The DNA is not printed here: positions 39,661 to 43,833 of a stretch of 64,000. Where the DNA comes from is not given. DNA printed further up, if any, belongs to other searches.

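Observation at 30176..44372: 14-kb co-directional surface locus combining VirB2/TrbC-like pilin modules with giant PKD/Ig repeat proteins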

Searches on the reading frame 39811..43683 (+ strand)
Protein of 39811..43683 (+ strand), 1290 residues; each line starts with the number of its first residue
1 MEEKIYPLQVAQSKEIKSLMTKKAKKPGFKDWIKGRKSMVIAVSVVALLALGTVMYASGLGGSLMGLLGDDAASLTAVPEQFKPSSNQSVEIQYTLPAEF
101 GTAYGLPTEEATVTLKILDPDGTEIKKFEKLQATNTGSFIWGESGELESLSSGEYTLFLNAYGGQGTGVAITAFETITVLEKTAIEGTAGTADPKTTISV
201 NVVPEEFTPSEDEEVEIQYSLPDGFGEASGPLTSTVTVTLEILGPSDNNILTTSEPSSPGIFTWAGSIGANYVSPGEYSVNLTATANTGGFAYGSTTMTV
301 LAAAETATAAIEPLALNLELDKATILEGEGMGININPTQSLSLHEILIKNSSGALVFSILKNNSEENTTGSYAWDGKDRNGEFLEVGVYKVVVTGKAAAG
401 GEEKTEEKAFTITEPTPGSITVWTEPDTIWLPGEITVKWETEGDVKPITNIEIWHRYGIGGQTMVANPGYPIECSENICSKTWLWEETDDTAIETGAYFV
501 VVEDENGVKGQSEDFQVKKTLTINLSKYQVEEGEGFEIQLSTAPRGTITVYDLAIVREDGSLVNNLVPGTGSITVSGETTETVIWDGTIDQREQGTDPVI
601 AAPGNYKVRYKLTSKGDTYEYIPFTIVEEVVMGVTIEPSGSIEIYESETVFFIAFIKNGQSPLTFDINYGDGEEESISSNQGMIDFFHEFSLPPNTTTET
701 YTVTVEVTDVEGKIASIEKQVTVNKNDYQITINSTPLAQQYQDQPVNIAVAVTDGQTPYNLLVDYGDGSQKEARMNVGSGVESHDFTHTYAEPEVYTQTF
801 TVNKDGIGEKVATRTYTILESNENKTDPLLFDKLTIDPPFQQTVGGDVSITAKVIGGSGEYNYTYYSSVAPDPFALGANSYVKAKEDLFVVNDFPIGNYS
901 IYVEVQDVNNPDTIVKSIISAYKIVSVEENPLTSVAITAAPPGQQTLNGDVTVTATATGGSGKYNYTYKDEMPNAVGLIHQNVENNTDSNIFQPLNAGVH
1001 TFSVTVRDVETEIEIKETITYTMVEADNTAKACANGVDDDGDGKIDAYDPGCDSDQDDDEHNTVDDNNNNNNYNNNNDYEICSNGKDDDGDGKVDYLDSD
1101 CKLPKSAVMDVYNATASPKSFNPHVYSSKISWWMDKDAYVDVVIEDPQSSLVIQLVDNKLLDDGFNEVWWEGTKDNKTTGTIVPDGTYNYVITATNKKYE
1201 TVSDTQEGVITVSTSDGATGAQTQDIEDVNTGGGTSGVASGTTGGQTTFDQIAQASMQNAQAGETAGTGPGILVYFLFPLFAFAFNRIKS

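Call 5: search_protein_families(library=pfam, proteins=[window:39811-43683:+], max_evalue=0.1)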
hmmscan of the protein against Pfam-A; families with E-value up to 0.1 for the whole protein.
window:39811-43683:+ (1290 aa): 6 families
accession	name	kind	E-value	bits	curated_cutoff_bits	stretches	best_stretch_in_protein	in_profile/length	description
PF13860.13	FlgD_ig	-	3.4e-14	53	27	2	329-396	10-76/79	FlgD Ig-like domain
PF13585.12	CHU_C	-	4.8e-06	27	27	1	1168-1210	49-84/86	CHU_C Type IX secretion signal domain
PF00801.26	PKD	-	0.00047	20.5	23.5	0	744-804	15-67/80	PKD domain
PF01835.25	MG2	-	0.0033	18.2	32.8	0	107-159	30-80/96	MG2 domain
PF18911.6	PKD_4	-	0.0063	17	27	1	751-816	25-81/85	PKD domain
PF11386.13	VERL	-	0.055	14.1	25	0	676-714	20-58/78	Vitelline envelope receptor for lysin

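Call 6: search_protein_families(library=ncbifam, proteins=[window:39811-43683:+], max_evalue=0.1)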
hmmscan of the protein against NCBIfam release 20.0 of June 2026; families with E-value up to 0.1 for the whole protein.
window:39811-43683:+ (1290 aa): 7 families
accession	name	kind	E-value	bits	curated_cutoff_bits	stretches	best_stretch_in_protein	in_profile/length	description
NF058578.1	CPR_pilus_PamR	equivalog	3.6e-12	45.7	300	2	726-800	147-220/297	pilus system RbmA-like protein PamR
NF033662.1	acid_disulf_rpt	repeat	2.8e-11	42.9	41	2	1080-1103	5-28/32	acidic double-disulfide repeat-containing protein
NF005176.1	PRK06655.1-1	equivalog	2.1e-09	37.6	230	2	337-405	92-158/197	flagellar hook assembly protein FlgD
NF009453.0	PRK12813.1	equivalog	6.8e-07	29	264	1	322-395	104-173/223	flagellar basal body rod modification protein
NF009276.0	PRK12633.1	equivalog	1.5e-06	28.1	383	2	104-170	122-190/234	flagellar basal body rod modification protein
NF009277.0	PRK12634.1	equivalog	0.00038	20.6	333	1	338-404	118-183/221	flagellar basal body rod modification protein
NF053608.1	Lsa66_OmpA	equivalog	0.0067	14.9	700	0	372-418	205-251/581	fibronectin-binding adhesin Lsa66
